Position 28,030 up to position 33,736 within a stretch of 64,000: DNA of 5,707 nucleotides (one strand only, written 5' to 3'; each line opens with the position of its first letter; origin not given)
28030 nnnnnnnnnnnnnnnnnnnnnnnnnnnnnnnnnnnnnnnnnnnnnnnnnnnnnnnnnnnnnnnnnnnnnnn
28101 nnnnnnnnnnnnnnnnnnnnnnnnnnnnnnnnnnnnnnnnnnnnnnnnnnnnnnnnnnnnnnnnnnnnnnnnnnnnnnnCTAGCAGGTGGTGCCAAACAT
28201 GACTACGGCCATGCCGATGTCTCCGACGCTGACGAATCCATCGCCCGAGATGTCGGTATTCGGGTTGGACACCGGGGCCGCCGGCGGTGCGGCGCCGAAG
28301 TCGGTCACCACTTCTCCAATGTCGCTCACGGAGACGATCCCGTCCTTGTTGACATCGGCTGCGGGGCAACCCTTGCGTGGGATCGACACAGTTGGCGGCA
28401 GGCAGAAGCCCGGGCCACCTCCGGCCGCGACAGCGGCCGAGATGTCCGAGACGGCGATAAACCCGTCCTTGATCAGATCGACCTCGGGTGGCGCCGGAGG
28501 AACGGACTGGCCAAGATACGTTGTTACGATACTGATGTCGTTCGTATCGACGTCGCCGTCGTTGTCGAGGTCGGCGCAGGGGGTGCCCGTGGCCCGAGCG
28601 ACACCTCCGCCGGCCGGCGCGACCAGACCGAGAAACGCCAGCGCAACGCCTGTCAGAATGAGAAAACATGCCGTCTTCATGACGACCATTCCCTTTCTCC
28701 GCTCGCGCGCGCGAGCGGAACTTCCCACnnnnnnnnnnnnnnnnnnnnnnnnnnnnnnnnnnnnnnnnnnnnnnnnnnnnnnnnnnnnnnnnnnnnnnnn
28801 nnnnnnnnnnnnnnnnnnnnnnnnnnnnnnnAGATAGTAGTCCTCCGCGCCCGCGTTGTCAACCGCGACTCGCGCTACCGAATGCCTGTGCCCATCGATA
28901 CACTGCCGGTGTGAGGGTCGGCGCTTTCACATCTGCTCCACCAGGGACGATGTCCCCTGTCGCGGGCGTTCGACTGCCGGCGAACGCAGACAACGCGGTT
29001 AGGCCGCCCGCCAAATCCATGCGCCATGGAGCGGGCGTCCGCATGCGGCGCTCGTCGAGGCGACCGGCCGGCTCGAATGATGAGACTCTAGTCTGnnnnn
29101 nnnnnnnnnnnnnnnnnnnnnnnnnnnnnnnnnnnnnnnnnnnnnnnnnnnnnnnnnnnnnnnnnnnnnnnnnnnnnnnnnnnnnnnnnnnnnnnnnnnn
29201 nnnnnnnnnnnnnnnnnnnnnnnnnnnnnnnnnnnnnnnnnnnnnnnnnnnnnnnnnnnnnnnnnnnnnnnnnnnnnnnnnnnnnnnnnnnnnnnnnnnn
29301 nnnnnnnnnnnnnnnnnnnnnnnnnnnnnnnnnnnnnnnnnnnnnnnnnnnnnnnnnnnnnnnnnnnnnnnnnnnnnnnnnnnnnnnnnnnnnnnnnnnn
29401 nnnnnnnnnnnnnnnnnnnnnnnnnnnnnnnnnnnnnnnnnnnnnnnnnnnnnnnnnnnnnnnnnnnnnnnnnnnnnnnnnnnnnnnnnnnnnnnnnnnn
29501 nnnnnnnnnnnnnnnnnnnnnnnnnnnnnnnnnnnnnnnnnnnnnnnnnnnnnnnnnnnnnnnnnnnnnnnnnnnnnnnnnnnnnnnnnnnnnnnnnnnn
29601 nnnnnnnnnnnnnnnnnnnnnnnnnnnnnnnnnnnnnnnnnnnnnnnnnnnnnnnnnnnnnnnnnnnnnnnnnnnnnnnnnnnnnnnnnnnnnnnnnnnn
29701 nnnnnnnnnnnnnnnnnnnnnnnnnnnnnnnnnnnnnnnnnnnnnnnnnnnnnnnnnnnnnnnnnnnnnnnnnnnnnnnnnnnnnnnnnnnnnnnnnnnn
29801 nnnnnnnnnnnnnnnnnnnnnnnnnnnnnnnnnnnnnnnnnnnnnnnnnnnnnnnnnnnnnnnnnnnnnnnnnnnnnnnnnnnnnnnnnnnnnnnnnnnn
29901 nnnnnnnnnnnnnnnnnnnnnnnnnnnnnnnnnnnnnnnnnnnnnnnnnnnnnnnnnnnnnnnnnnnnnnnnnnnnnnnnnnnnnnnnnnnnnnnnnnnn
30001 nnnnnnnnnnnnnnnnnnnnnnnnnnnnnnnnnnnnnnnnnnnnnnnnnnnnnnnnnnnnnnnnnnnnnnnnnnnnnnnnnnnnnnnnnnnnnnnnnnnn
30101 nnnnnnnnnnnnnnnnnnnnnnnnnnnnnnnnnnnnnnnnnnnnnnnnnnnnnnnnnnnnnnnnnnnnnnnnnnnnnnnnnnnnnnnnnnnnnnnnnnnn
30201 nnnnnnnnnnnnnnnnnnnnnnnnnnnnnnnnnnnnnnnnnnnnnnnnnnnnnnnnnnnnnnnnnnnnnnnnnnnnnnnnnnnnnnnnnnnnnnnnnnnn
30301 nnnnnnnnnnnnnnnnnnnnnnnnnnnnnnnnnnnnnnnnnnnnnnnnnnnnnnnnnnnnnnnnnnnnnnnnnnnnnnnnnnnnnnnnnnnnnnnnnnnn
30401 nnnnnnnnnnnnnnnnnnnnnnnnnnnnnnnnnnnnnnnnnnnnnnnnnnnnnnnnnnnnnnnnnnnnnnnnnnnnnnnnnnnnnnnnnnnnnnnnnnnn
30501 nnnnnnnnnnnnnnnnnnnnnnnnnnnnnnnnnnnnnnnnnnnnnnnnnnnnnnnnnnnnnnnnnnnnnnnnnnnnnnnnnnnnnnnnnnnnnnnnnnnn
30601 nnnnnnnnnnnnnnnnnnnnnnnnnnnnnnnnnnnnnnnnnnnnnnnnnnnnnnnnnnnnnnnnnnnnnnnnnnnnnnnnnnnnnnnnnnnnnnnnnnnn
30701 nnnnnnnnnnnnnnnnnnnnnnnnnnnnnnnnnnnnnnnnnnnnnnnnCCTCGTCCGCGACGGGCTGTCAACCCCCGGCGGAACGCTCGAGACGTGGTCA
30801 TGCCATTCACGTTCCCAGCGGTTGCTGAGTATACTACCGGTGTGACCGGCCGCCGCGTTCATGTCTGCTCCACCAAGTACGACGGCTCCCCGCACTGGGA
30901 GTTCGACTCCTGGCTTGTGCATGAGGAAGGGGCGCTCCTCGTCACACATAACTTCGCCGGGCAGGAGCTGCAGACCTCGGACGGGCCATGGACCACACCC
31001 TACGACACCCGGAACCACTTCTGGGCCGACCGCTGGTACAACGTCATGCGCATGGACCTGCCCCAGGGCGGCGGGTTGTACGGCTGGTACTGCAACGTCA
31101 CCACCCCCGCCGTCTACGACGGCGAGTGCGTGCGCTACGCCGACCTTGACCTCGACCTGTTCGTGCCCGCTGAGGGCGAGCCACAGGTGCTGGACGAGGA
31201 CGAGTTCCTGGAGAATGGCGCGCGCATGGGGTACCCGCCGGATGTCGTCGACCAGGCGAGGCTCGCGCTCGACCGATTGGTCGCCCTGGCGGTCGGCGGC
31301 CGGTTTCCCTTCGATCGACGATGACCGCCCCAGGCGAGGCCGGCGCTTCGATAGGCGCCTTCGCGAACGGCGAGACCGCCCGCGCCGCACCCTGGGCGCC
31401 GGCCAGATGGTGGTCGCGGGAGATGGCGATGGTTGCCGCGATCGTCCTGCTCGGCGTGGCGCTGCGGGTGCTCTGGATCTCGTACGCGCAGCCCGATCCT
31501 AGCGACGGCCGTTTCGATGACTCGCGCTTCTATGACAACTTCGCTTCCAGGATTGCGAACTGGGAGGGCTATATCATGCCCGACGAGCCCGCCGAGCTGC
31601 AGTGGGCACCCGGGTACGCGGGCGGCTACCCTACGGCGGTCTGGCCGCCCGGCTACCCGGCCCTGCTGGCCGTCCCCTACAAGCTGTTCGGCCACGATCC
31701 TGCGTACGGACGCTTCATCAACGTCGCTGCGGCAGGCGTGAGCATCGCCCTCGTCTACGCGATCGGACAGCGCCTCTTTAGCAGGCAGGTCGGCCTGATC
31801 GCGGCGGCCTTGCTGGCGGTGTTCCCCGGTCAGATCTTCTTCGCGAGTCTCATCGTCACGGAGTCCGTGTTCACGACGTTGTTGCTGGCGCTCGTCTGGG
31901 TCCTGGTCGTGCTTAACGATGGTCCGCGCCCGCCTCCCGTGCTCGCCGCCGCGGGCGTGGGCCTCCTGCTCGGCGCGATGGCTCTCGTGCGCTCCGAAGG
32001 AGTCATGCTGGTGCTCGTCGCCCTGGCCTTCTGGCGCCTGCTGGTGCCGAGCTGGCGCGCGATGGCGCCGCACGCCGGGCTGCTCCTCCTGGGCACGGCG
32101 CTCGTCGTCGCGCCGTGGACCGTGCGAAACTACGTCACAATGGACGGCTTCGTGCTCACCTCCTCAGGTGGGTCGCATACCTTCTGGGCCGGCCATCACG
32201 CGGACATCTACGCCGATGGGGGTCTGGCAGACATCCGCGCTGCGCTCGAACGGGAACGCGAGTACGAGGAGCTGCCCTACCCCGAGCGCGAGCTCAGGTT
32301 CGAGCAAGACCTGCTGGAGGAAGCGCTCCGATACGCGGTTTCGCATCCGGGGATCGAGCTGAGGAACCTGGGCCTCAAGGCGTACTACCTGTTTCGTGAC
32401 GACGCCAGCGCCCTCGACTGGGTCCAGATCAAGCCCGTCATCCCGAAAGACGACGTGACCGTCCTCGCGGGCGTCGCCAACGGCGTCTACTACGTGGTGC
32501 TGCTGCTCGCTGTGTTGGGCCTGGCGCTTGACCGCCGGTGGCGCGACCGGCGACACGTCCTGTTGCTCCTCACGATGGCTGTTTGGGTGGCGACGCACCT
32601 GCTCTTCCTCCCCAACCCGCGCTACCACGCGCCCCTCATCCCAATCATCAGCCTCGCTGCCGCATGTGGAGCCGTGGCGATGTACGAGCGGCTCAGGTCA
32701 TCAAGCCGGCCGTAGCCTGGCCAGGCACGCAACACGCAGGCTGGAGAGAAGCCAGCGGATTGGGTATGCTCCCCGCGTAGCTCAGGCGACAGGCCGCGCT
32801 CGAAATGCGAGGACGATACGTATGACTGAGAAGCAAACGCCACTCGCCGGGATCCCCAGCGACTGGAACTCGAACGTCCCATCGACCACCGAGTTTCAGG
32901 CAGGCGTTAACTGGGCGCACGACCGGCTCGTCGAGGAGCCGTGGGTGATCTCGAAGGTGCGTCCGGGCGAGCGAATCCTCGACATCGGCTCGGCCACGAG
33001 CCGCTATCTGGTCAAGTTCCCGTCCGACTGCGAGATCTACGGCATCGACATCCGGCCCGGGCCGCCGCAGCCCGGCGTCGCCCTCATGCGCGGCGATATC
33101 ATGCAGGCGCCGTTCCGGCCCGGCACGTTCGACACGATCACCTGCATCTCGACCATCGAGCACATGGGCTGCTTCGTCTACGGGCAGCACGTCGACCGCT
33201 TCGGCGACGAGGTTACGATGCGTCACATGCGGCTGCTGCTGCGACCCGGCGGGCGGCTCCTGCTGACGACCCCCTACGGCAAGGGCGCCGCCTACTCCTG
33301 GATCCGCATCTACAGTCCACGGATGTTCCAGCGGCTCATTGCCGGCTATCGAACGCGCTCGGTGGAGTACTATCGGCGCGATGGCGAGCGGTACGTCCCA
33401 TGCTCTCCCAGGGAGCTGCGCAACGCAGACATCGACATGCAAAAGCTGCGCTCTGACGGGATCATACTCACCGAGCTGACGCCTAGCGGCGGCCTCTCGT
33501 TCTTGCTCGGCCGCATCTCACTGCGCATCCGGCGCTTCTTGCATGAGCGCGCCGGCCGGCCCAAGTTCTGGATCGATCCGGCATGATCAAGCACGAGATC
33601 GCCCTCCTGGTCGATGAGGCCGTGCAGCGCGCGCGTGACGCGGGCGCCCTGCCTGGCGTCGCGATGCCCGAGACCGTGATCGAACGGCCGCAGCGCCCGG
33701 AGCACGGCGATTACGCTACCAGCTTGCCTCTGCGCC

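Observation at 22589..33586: An 11-kb envelope glycosylation island with paralogous GT39-like enzymes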

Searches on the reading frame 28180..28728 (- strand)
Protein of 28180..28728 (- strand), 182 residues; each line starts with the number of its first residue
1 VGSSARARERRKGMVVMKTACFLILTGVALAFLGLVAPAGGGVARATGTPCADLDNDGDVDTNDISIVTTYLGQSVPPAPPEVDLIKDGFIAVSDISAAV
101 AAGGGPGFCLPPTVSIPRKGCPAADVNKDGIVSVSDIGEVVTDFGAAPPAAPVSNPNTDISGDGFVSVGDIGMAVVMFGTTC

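Call 6: search_protein_families(library=ncbifam, proteins=[window:28180-28728:-], max_evalue=0.01)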
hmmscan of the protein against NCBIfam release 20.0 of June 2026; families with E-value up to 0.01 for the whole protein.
window:28180-28728:- (182 aa): 1 family
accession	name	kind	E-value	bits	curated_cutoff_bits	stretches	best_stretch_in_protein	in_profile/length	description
NF041540.1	dockerin_GC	domain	0.0028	18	29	0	121-182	1-67/67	GC-type dockerin domain-anchored protein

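Call 47: search_protein_families(library=pfam, proteins=[window:28180-28728:-], max_evalue=1)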
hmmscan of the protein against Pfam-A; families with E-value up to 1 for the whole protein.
window:28180-28728:- (182 aa): 5 families
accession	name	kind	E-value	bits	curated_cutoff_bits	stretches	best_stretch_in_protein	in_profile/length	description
PF00404.24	Dockerin_1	-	3.4e-09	37.2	22.9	2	124-171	2-49/57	Dockerin type I domain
PF13405.12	EF-hand_6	-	0.00017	21.5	25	0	125-145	10-30/30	EF-hand domain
PF13499.12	EF-hand_7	-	0.0022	18.8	30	0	53-86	12-45/67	EF-hand domain pair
PF00036.39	EF-hand_1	-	0.0066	16.4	25.4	0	124-143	9-28/29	EF hand domain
PF13517.12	FG-GAP_3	-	0.059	14.4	26.9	0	41-61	38-58/61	FG-GAP-like repeat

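Call 64: find_homologous_proteins(query=window:28180-28728:-)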
Query window:28180-28728:- (182 aa): 4 proteins with E <= 0.001 among 1336 candidates.
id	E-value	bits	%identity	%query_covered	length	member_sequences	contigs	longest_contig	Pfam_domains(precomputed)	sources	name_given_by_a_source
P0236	2.7e-99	348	100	91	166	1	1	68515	PF00404.25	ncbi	ncbi:MAG: hypothetical protein WEE64_12755 [Dehalococcoidia bacterium]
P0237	1.1e-54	203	65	91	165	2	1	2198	PF00404.25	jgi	jgi:hypothetical protein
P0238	5.0e-29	119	44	91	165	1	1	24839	PF00404.25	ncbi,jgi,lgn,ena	-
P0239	2.5e-4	39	33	81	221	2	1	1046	-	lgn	-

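Call 65: find_encoding_contigs(protein=P0238, flank=8000, max_places=2)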
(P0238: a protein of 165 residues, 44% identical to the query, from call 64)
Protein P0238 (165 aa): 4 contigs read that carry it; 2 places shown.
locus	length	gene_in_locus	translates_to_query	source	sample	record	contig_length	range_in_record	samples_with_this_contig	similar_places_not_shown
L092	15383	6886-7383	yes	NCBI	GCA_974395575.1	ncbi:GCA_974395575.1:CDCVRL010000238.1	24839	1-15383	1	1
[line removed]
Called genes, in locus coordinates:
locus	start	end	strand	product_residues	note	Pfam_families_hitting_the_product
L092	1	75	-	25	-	?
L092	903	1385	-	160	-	-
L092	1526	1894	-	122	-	PF01641:SelR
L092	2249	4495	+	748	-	PF00990:GGDEF, PF01590:GAF, PF13185:GAF_2 (weak), PF13487:HD_5, PF01966:HD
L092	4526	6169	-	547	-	-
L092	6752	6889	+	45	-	-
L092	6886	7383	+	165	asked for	PF00404:Dockerin_1 (faint)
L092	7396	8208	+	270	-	-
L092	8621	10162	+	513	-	PF03460:NIR_SIR_ferr, PF01077:NIR_SIR, PF03460:NIR_SIR_ferr, PF01077:NIR_SIR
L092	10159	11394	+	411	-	PF07690:MFS_1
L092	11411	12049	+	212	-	PF00174:Oxidored_molyb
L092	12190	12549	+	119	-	PF00486:Trans_reg_C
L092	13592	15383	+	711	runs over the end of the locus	PF02836:Glyco_hydro_2_C, PF00535:Glycos_transf_2, PF10111:Glyco_tranf_2_2 (weak), PF13641:Glyco_tranf_2_3, PF13632:Glyco_trans_2_3, PF13506:Glyco_transf_21 (weak)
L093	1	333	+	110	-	?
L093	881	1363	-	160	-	-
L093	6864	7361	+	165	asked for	PF00404:Dockerin_1 (faint)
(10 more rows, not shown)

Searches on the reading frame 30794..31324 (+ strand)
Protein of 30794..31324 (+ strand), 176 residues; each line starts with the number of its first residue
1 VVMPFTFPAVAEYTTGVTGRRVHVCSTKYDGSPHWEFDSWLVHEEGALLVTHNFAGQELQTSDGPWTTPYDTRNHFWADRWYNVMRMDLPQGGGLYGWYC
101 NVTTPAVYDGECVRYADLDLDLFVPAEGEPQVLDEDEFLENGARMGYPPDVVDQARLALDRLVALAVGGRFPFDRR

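Call 3: search_protein_families(library=pfam, proteins=[window:30794-31324:+], max_evalue=0.01)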
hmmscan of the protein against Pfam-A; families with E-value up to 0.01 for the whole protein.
window:30794-31324:+ (176 aa): 1 family
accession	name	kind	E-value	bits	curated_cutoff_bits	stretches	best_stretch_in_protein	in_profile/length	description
PF04167.18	DUF402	-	3.6e-16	59.5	23.9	1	75-138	6-68/68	Protein of unknown function (DUF402)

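Call 6: search_protein_families(library=ncbifam, proteins=[window:30794-31324:+], max_evalue=0.01)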
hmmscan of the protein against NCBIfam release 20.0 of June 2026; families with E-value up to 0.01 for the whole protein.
window:30794-31324:+ (176 aa): 3 families
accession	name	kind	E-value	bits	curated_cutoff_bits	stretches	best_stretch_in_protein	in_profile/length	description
NF010183.0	PRK13662.1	equivalog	7.5e-21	74.7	213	1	18-174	6-160/177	hypothetical protein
NF049996.1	NtdP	equivalog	1.1e-18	67.8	280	1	18-173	3-156/168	nucleoside tri-diphosphate phosphatase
NF049998.1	FomD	equivalog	0.0092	15.7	320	0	95-144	103-152/207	cytidylyl-2-hydroxypropylphosphonate hydrolase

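Call 16: search_solved_structures(query=window:30794-31324:+, max_evalue=0.01)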
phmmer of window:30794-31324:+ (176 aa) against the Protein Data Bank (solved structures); distinct sequences matched with E-value up to 0.01: 3.
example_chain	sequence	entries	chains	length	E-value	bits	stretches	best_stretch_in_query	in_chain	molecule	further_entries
7d8g_A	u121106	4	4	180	4.2e-15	59.1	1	19-159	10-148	UPF0374 protein SA1684 | UPF0374 protein SAB1800c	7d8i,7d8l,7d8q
8rza_A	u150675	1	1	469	0.0032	20.4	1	77-141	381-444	Probable ribonuclease FAU-1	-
8wo8_A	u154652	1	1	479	0.0033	20.3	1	77-141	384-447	Probable ribonuclease FAU-1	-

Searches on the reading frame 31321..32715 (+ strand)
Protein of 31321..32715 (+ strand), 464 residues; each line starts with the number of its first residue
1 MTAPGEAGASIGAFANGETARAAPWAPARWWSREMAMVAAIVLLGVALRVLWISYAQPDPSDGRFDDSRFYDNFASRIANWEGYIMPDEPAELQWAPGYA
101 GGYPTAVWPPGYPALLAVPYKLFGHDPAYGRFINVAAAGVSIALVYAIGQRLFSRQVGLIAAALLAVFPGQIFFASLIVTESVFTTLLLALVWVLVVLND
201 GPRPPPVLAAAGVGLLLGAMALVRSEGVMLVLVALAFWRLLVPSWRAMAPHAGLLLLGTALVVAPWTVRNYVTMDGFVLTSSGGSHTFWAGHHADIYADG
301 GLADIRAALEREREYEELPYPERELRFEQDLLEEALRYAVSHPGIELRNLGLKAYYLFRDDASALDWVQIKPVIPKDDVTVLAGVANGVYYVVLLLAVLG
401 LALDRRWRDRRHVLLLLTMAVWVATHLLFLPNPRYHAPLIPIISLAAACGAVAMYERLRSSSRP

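Call 3: search_protein_families(library=pfam, proteins=[window:31321-32715:+], max_evalue=0.01)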
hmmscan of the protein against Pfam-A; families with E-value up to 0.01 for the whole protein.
window:31321-32715:+ (464 aa): 1 family
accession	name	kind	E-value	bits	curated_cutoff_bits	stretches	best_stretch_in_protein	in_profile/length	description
PF13231.12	PMT_2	-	7.6e-12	46.2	26.1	1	109-266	3-157/160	Dolichyl-phosphate-mannose-protein mannosyltransferase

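Call 6: search_protein_families(library=ncbifam, proteins=[window:31321-32715:+], max_evalue=0.01)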
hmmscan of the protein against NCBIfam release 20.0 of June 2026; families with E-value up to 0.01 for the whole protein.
window:31321-32715:+ (464 aa): 4 families
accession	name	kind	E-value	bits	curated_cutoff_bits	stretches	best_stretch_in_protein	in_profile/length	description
TIGR04154.1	archaeo_STT3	subfamily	1.5e-07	30.2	450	1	102-238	64-222/831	oligosaccharyl transferase, archaeosortase A system-associated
NF047440.1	LA3751_2_3_fam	subfamily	5.1e-06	25.6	200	1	107-272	80-242/460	LA_3751/LA_3752 family putative glycosyltransferase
TIGR03663.1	TIGR03663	subfamily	0.0027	16.8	126.25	1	114-248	57-186/435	flippase activity-associated protein Agl23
NF058602.1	PrMnsylTfPmt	equivalog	0.0037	16.1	800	1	18-195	16-187/530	protein O-mannosyltransferase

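Call 52: find_related_loci(query=window:31321-32715:+, collection=metagenome_contigs, flank=8000)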
Query window:31321-32715:+ (464 aa) in metagenome_contigs; peptide patterns used: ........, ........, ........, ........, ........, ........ (x = any residue, [..] = any of these).
81 stretches matched a pattern; 3 encode a relative of the query (tblastn E <= 1e-3); 3 distinct loci.
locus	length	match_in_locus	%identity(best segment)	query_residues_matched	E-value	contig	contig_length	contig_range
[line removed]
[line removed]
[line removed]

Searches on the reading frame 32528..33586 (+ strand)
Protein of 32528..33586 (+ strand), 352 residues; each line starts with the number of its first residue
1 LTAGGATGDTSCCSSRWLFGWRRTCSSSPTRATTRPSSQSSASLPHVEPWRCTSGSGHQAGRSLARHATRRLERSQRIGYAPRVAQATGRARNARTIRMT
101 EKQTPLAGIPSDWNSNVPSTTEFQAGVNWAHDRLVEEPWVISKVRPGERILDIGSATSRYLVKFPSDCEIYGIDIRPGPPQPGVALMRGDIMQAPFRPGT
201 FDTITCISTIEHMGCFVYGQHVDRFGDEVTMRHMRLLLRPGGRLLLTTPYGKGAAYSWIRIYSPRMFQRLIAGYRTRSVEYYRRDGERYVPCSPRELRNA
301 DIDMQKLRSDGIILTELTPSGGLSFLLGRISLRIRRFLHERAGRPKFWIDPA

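Call 3: search_protein_families(library=pfam, proteins=[window:32528-33586:+], max_evalue=0.01)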
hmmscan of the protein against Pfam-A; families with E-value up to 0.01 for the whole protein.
window:32528-33586:+ (352 aa): 7 families
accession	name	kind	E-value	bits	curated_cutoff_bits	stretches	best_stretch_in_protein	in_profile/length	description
PF03269.20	DUF268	-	8.1e-10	39.3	25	1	200-289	62-150/176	Caenorhabditis protein of unknown function, DUF268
PF13489.12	Methyltransf_23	-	4e-08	33.6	27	1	145-252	21-122/164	Methyltransferase domain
PF08241.18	Methyltransf_11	-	2.3e-06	28.6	21.2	1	151-245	1-94/95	Methyltransferase domain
PF13847.12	Methyltransf_31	-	1.6e-05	25.1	27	0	184-250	56-113/145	Methyltransferase domain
PF13649.12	Methyltransf_25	-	7.6e-05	23.8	27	1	150-214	1-78/97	Methyltransferase domain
PF08242.18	Methyltransf_12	-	0.00017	22.7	30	1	151-244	1-98/98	Methyltransferase domain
PF01728.25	FtsJ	-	0.00081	19.8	24.1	1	144-198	19-82/181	FtsJ-like methyltransferase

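Call 6: search_protein_families(library=ncbifam, proteins=[window:32528-33586:+], max_evalue=0.01)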
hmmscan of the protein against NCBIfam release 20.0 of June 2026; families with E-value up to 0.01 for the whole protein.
window:32528-33586:+ (352 aa): 1 family
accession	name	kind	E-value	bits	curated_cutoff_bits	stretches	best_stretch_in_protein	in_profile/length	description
NF045667.1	MTase_DVU1556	equivalog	0.0002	20.9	155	1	141-247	17-120/213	DVU_1556 family methyltransferase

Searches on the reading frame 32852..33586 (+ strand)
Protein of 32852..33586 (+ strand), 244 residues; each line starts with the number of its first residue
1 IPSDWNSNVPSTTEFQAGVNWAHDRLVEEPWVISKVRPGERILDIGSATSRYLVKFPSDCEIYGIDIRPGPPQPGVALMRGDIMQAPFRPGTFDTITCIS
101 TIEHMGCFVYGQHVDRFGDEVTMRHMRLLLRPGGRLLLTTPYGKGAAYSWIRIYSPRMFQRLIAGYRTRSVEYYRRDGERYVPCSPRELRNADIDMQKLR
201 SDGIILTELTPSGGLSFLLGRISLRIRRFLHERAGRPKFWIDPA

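Call 47: search_protein_families(library=pfam, proteins=[window:32852-33586:+], max_evalue=1)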
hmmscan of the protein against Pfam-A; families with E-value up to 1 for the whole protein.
window:32852-33586:+ (244 aa): 7 families
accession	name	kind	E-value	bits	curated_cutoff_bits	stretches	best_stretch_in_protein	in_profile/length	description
PF03269.20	DUF268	-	3.9e-10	40.3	25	1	92-182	62-151/176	Caenorhabditis protein of unknown function, DUF268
PF13489.12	Methyltransf_23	-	1.7e-08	34.8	27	1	37-145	21-123/164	Methyltransferase domain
PF08241.18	Methyltransf_11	-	1e-06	29.7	21.2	1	43-137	1-94/95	Methyltransferase domain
PF13847.12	Methyltransf_31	-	5.2e-06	26.7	27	2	76-142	56-113/145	Methyltransferase domain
PF13649.12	Methyltransf_25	-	2.7e-05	25.2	27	1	42-106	1-78/97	Methyltransferase domain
PF08242.18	Methyltransf_12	-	6.8e-05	24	30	1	43-136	1-98/98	Methyltransferase domain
PF01728.25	FtsJ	-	0.00043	20.7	24.1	1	36-90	19-82/181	FtsJ-like methyltransferase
